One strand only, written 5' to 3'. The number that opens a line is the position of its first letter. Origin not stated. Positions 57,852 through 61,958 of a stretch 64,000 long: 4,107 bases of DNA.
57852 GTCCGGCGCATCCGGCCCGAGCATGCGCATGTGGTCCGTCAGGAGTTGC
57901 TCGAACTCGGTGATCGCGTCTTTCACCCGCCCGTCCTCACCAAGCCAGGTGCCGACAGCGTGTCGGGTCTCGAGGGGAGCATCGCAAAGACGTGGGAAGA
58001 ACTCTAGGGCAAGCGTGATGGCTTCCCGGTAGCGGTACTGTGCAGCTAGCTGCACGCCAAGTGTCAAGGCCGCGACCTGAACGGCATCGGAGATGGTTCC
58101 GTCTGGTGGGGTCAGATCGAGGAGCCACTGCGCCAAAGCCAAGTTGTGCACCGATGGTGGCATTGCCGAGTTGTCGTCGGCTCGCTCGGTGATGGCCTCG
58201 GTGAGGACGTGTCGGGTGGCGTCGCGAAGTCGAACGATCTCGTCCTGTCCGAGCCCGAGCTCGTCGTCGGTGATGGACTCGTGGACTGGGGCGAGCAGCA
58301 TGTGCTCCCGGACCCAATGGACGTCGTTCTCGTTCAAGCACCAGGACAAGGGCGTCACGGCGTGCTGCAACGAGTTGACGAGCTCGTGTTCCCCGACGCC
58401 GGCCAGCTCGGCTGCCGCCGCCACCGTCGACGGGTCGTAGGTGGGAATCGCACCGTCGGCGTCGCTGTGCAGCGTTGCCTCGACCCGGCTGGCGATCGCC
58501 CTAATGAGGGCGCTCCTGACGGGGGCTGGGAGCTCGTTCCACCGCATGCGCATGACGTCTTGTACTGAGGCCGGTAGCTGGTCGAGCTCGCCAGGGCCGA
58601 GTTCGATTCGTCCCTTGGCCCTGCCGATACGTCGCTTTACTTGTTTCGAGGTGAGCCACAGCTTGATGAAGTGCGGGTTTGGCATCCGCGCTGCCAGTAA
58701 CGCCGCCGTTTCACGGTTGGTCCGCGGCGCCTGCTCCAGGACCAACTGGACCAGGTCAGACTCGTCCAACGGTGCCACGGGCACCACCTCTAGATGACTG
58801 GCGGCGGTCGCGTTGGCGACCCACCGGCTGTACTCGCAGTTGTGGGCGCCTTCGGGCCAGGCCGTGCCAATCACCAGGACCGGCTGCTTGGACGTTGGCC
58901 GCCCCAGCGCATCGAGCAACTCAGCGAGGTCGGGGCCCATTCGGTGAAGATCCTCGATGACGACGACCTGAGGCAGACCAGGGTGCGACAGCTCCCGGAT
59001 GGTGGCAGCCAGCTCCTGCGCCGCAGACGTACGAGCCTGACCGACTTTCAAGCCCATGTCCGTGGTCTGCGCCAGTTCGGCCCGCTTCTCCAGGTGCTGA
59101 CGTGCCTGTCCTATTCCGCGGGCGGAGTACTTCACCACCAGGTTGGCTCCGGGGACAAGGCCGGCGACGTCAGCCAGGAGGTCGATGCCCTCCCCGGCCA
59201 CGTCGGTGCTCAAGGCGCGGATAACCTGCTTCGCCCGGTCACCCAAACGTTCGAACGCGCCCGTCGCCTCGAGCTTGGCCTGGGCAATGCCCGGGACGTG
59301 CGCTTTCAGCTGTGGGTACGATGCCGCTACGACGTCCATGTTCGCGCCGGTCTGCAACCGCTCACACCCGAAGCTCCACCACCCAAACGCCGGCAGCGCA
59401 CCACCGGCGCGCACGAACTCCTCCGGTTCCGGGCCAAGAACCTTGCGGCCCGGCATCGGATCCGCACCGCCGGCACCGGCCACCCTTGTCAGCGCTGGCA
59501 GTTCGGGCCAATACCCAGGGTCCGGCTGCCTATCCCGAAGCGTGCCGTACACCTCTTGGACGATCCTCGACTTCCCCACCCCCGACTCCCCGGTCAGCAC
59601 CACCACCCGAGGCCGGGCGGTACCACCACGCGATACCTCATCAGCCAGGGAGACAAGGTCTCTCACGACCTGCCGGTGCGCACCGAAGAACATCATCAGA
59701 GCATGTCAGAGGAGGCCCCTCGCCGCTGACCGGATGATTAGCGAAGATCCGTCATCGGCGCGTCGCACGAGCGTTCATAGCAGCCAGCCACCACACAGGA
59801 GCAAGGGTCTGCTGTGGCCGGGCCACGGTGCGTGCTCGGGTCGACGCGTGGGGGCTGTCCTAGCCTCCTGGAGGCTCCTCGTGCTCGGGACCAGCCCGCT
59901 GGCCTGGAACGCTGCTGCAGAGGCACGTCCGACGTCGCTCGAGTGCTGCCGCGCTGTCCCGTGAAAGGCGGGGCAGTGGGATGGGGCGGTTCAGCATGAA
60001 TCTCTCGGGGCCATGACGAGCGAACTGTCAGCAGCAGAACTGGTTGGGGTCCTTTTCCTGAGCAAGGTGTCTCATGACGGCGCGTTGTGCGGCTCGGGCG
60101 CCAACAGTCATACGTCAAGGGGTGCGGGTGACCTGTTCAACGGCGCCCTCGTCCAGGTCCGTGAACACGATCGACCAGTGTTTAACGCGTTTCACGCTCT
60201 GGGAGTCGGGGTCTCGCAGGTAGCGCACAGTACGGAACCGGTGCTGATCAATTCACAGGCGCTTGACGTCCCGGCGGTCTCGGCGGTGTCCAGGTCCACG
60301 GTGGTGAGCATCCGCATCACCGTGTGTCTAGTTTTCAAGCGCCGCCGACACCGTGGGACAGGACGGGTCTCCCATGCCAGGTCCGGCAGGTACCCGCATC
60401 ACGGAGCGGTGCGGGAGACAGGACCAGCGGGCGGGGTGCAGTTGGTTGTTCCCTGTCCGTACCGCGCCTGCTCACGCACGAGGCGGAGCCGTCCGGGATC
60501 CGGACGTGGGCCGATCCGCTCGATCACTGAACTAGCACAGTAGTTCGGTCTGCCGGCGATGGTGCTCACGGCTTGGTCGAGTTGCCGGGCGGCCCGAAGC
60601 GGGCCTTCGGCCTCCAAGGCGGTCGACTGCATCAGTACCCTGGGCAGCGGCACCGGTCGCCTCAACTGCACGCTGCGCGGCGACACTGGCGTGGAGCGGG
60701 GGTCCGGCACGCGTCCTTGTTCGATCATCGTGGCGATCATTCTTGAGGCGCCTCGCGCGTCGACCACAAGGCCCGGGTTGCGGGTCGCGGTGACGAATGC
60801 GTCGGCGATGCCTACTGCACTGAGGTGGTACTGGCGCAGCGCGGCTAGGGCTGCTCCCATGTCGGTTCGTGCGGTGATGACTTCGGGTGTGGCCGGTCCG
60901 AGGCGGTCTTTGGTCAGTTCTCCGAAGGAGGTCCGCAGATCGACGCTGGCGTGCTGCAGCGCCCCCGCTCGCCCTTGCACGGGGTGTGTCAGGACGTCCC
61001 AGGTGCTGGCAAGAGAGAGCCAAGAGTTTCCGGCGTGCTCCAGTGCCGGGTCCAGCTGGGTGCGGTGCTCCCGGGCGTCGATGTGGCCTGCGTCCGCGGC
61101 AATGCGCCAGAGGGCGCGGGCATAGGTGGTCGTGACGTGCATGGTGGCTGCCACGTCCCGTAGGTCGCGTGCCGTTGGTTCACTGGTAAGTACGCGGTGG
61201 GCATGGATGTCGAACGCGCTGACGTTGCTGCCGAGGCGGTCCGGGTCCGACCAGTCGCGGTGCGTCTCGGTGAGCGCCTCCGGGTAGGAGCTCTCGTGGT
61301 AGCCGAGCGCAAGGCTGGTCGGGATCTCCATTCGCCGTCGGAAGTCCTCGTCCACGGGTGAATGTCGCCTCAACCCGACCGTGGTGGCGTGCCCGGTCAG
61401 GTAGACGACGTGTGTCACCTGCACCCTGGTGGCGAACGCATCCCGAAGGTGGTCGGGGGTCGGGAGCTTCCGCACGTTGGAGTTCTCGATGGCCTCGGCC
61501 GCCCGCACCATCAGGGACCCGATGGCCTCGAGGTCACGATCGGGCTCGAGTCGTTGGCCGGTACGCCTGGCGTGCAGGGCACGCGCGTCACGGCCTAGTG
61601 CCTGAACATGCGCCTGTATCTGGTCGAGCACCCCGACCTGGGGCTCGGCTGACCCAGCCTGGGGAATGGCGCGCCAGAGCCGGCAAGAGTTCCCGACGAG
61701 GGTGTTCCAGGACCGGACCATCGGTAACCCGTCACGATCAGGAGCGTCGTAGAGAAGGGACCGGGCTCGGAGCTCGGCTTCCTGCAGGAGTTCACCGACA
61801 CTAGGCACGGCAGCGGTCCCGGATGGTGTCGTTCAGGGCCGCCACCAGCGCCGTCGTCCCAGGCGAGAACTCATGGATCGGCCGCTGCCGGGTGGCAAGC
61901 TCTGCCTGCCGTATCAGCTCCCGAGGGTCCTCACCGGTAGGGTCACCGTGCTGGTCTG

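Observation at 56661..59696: Effector-less STAND NTPase with a TPR sensor-like array on an integrase-bounded island (Avs/NLR-like candidate)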

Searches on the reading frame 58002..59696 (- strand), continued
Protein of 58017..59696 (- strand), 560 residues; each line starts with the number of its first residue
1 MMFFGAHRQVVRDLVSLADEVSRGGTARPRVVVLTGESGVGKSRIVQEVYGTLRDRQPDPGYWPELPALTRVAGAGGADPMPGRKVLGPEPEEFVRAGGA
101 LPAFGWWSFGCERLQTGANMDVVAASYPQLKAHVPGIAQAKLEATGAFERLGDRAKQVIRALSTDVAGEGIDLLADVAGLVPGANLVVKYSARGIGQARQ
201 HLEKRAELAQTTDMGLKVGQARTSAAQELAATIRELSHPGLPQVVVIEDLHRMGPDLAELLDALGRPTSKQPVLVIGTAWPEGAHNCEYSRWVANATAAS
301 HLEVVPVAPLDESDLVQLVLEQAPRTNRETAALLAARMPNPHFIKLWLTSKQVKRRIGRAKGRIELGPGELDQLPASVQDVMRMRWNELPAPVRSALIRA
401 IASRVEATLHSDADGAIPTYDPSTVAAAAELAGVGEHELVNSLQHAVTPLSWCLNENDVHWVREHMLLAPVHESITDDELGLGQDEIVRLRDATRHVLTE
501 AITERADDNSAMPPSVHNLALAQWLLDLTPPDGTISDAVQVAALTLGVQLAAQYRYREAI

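Call 86: search_protein_families(library=pfam, proteins=[L008:7249-9312:-, L008:9312-9746:-, L008:13411-14778:+, L009:7423-9795:-, L009:5480-6787:-, L010:6959-8083:+, L010:8128-8595:+, L010:13595-14380:-, L010:14392-15384:-, L013:7314-9818:+], max_evalue=0.0001)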
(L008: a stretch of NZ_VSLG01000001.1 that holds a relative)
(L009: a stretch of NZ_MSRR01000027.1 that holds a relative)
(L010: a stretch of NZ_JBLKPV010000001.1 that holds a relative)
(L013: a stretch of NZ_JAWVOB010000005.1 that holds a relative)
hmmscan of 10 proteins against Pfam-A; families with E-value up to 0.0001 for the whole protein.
L008:7249-9312:- (687 aa): 0 families

L008:9312-9746:- (144 aa): 0 families

L008:13411-14778:+ (456 aa): 1 family
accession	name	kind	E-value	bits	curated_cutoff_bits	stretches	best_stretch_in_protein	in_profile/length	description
PF02720.22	DUF222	-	2.3e-16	60.4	24.4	1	166-392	106-306/306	Domain of unknown function (DUF222)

L009:7423-9795:- (790 aa): 1 family
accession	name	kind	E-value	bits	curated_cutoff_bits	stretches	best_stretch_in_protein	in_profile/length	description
PF00365.25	PFK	-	1.5e-182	605.6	30.9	2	29-334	1-275/277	Phosphofructokinase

L009:5480-6787:- (435 aa): 1 family
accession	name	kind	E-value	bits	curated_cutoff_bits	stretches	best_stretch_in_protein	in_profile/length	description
PF00654.25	Voltage_CLC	-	1.6e-49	169.4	24.8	1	68-414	2-343/346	Voltage gated chloride channel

L010:6959-8083:+ (375 aa): 0 families

L010:8128-8595:+ (156 aa): 1 family
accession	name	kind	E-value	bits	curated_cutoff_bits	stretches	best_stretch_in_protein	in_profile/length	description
PF02410.21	RsfS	-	2.7e-26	92.1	21.6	1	20-115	3-98/98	Ribosomal silencing factor during starvation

L010:13595-14380:- (261 aa): 1 family
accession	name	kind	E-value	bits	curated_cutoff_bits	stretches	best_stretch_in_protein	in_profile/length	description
PF01026.27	TatD_DNase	-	9e-25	88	27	1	3-212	2-205/253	TatD related DNase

L010:14392-15384:- (330 aa): 2 families
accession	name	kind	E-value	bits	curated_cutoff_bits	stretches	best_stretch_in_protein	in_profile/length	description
PF00899.27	ThiF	-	8.2e-41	140.1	28.1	1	78-309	5-208/238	ThiF family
PF03435.24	Sacchrp_dh_NADP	-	2.6e-05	25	25.1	0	94-214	1-97/129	Saccharopine dehydrogenase NADP binding domain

L013:7314-9818:+ (835 aa): 5 families
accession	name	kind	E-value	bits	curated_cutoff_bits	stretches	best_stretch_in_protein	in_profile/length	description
PF03483.22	B3_4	-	3.8e-66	222.4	29.3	1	235-405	4-174/174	B3/4 domain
PF17759.6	tRNA_synthFbeta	-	3.1e-52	177.6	22.4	1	492-726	1-214/214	Phenylalanyl tRNA synthetase beta chain CLM domain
PF03147.19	FDX-ACB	-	4.2e-27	94.9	31.1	1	741-834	1-94/94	Ferredoxin-fold anticodon binding domain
PF03484.21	B5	-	3.4e-19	69.3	28.6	1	424-488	1-66/67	tRNA synthetase B5 domain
PF01588.26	tRNA_bind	-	7e-14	52.1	27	1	50-152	1-91/96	Putative tRNA binding domain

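Call 87: search_protein_families(library=pfam, proteins=[L011:8806-9660:+, L011:7689-8678:-, L011:13748-14059:+, L011:14162-14863:+, L015:7171-8763:+, L015:8771-9289:+, L015:12846-13547:+, L017:8922-9941:+, L017:7408-8823:+, L017:13048-14976:-], max_evalue=0.0001)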
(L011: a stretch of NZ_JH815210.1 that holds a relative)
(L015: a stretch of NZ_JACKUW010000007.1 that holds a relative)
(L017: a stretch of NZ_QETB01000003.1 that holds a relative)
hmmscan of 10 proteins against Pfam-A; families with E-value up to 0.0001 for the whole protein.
L011:8806-9660:+ (285 aa): 5 families
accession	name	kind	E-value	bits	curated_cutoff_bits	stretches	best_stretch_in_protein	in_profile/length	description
PF07702.18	UTRA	-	5.4e-35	120.7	23.8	1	141-276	2-140/141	UTRA domain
PF00392.27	GntR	-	1.3e-15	57.2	27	1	59-120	3-64/64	Bacterial regulatory proteins, gntR family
PF01978.25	TrmB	-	5.1e-05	23.5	25.6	0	86-123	28-59/68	Sugar-specific transcriptional regulator TrmB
PF25213.1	HVO_A0261_N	-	6.8e-05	23.1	35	0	85-115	29-59/86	HVO_A0261 N-terminal domain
PF12802.13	MarR_2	-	8.3e-05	23.1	27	0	87-116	27-56/61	MarR family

L011:7689-8678:- (329 aa): 1 family
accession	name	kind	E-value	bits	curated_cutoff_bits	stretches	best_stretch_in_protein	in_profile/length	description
PF00294.29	PfkB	-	6.3e-44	150.9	25.8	1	10-307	3-301/302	pfkB family carbohydrate kinase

L011:13748-14059:+ (104 aa): 0 families

L011:14162-14863:+ (234 aa): 1 family
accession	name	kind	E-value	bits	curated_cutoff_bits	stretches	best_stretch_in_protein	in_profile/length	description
PF14487.12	DarT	-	3.9e-11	43.5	22.5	1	18-195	2-182/201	ssDNA thymidine ADP-ribosyltransferase, DarT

L015:7171-8763:+ (531 aa): 2 families
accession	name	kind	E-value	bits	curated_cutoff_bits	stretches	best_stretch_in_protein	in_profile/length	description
PF05977.19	MFS_3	-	6.9e-155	516.9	27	1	11-522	1-510/524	Transmembrane secretion effector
PF07690.21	MFS_1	-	2.3e-37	129.2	33.4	2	25-347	1-324/347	Major Facilitator Superfamily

L015:8771-9289:+ (173 aa): 0 families

L015:12846-13547:+ (234 aa): 0 families

L017:8922-9941:+ (340 aa): 1 family
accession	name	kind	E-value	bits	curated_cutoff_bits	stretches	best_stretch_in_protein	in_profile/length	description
PF06889.16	DUF1266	-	3.3e-33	115.8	27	1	119-295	1-175/175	Protein of unknown function (DUF1266)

L017:7408-8823:+ (472 aa): 0 families

L017:13048-14976:- (642 aa): 0 families

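Call 88: search_protein_families(library=pfam, proteins=[L018:8323-9342:+, L018:9402-9887:+, L018:12815-13264:+, L018:13140-15248:-, L021:7733-8377:+, L021:6252-7484:-, L021:12497-13318:+, L021:13398-14399:+, L012:7690-9465:+, L014:13658-16990:+], max_evalue=0.0001)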
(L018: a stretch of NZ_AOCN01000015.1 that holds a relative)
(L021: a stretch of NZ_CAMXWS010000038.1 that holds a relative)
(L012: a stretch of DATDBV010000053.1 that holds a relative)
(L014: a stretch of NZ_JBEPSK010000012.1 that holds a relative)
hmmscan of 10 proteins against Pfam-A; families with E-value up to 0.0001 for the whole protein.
L018:8323-9342:+ (340 aa): 0 families

L018:9402-9887:+ (162 aa): 1 family
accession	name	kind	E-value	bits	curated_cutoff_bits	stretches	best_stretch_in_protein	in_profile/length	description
PF04461.18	DUF520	-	1e-58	198.5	23.2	1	4-162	1-161/161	Protein of unknown function (DUF520)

L018:12815-13264:+ (150 aa): 0 families

L018:13140-15248:- (702 aa): 4 families
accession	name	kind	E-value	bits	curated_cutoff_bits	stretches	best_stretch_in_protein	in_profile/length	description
PF00009.33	GTP_EFTU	-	1.8e-24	86.8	26.5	1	74-239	5-186/188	Elongation factor Tu GTP binding domain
PF09107.17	SelB-wing_3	-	1.8e-15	56.6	23.2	1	654-698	3-46/47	Elongation factor SelB, winged helix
PF25461.1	Beta-barrel_SelB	-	5.7e-06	27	27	1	360-421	18-79/80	Selenocysteine-specific elongation factor, beta-barrel domain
PF01926.29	MMR_HSR1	-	8.3e-06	26.3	21.9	1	75-169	2-98/113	50S ribosome-binding GTPase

L021:7733-8377:+ (215 aa): 6 families
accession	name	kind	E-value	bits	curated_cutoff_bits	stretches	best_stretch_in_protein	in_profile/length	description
PF00106.31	adh_short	-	4.3e-45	154.1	26.6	1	2-177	1-189/195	short chain dehydrogenase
PF13561.12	adh_short_C2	-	5.1e-27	95.4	27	1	8-182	1-188/236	Enoyl-(Acyl carrier protein) reductase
PF08659.16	KR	-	2.3e-12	47.6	22.6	1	3-153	2-164/180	KR domain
PF01370.27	Epimerase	-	3.7e-10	40.1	20.9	1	4-109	1-102/240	NAD dependent epimerase/dehydratase family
PF23441.1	SDR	-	5.5e-08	33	27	1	3-186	9-209/258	SDR-like rossmann domain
PF13460.12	NAD_binding_10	-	3.9e-06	27.3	27.2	1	8-87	1-74/184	NAD(P)H-binding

L021:6252-7484:- (410 aa): 0 families

L021:12497-13318:+ (274 aa): 0 families

L021:13398-14399:+ (334 aa): 1 family
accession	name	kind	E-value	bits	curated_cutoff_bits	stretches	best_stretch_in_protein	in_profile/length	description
PF01497.23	Peripla_BP_2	-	2.8e-42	145.2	27.5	1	65-307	1-232/235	Periplasmic binding protein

L012:7690-9465:+ (592 aa): 2 families
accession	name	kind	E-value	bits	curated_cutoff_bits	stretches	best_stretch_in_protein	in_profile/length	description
PF00004.35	AAA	-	3.6e-29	102.3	21.2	1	322-451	1-130/131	ATPase family associated with various cellular activities (AAA)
PF17862.7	AAA_lid_3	-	2.2e-07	30.8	27.2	1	484-519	2-37/45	AAA+ lid domain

L014:13658-16990:+ (1111 aa): 4 families
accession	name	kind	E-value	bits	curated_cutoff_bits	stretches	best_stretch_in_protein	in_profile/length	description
PF07733.18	DNA_pol3_alpha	-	2.5e-60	204.7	23.9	1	316-570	8-260/260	Bacterial DNA polymerase III alpha NTPase domain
PF17657.6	DNA_pol3_finger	-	1.2e-43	148.8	22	1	575-719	3-147/166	Bacterial DNA polymerase III alpha subunit finger domain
PF02811.25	PHP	-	2.5e-21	77.1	26.4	1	5-169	1-161/164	PHP domain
PF14579.12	HHH_6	-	3.5e-12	46.8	25.6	1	808-894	1-88/90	Helix-hairpin-helix motif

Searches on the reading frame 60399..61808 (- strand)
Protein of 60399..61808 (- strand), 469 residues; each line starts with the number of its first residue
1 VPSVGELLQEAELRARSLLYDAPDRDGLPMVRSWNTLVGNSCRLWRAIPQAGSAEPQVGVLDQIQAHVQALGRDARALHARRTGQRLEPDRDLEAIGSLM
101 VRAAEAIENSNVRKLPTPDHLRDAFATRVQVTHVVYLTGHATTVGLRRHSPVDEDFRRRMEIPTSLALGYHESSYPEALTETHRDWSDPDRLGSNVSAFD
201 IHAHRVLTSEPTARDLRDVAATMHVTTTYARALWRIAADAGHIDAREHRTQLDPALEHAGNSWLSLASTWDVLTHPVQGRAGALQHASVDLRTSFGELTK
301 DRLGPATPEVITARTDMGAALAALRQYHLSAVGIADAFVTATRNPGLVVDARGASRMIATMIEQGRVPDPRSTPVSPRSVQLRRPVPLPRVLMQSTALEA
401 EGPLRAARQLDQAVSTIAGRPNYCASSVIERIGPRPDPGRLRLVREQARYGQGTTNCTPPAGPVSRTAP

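Call 6: search_protein_families(library=pfam, proteins=[window:60399-61808:-], max_evalue=0.01)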
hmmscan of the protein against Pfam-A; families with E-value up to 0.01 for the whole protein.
window:60399-61808:- (469 aa): 0 families

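Call 7: search_protein_families(library=padloc, proteins=[window:60399-61808:-], max_evalue=0.01)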
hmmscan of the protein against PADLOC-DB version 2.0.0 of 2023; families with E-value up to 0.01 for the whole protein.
window:60399-61808:- (469 aa): 0 families

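Call 8: search_protein_families(library=ncbifam, proteins=[window:60399-61808:-], max_evalue=0.01)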
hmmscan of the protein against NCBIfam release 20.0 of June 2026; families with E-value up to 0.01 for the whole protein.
window:60399-61808:- (469 aa): 0 families

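Call 9: search_protein_families(library=phrogs, proteins=[window:60399-61808:-], max_evalue=0.01)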
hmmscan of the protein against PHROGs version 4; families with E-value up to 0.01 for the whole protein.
window:60399-61808:- (469 aa): 0 families

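Call 47: find_homologous_proteins(query=window:60399-61808:-, max_evalue=0.001)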
Query window:60399-61808:- (469 aa): 5 proteins with E <= 0.001 among 8000 candidates.
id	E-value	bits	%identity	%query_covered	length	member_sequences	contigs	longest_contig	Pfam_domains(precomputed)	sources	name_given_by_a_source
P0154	5.9e-288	973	100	94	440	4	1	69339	-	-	-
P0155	7.3e-235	798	89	87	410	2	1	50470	-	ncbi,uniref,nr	ncbi:hypothetical protein [uncultured Serinicoccus sp.]|uniref:hypothetical protein n=1 Tax=uncultur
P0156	3.3e-226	770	77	97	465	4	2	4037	-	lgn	-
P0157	5.8e-166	571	71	79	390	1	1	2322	-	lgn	-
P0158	2.1e-17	82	28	85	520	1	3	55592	-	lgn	-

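Call 48: find_encoding_contigs(protein=P0155, flank=10000, max_places=3)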
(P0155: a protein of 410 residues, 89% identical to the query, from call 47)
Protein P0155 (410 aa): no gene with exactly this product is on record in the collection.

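Call 49: find_encoding_contigs(protein=P0158, flank=10000, max_places=3)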
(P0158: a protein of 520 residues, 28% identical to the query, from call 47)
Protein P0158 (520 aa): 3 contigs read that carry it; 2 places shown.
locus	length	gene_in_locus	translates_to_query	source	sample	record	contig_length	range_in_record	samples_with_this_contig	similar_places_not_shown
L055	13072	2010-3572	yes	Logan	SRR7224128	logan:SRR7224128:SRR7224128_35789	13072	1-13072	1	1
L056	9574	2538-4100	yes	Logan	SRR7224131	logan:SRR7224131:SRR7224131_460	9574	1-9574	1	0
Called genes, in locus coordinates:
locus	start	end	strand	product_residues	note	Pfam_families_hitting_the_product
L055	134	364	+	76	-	-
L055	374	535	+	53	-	-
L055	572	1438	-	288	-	-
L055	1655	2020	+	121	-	-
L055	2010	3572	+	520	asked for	-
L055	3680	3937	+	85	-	-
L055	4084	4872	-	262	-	-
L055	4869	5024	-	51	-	-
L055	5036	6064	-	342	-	PF13830:DUF4192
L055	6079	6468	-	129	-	PF00436:SSB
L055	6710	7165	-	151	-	-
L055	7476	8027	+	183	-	PF02195:ParB_N (weak)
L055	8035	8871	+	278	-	-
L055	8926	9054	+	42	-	-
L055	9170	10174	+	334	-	PF06067:DUF932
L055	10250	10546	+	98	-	-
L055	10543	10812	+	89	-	-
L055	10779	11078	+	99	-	-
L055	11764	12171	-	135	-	-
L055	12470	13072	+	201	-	?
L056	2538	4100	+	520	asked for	-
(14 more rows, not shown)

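Call 51: find_encoding_contigs(protein=P0156, flank=10000, max_places=3)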
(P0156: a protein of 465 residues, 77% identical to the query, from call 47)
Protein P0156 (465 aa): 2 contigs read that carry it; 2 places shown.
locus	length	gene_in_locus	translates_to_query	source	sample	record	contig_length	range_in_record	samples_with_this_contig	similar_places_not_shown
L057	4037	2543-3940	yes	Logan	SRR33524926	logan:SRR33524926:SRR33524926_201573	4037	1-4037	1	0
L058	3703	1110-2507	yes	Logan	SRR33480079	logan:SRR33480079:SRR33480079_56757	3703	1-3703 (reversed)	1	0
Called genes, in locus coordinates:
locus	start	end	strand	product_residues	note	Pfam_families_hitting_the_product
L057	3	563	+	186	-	?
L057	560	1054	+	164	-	-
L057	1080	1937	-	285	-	-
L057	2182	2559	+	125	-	-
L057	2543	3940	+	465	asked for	-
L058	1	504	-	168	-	?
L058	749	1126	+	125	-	-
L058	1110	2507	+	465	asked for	-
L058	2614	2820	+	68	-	PF01527:HTH_Tnp_1 (weak)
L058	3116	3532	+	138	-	PF01548:DEDD_Tnp_IS110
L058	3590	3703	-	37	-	?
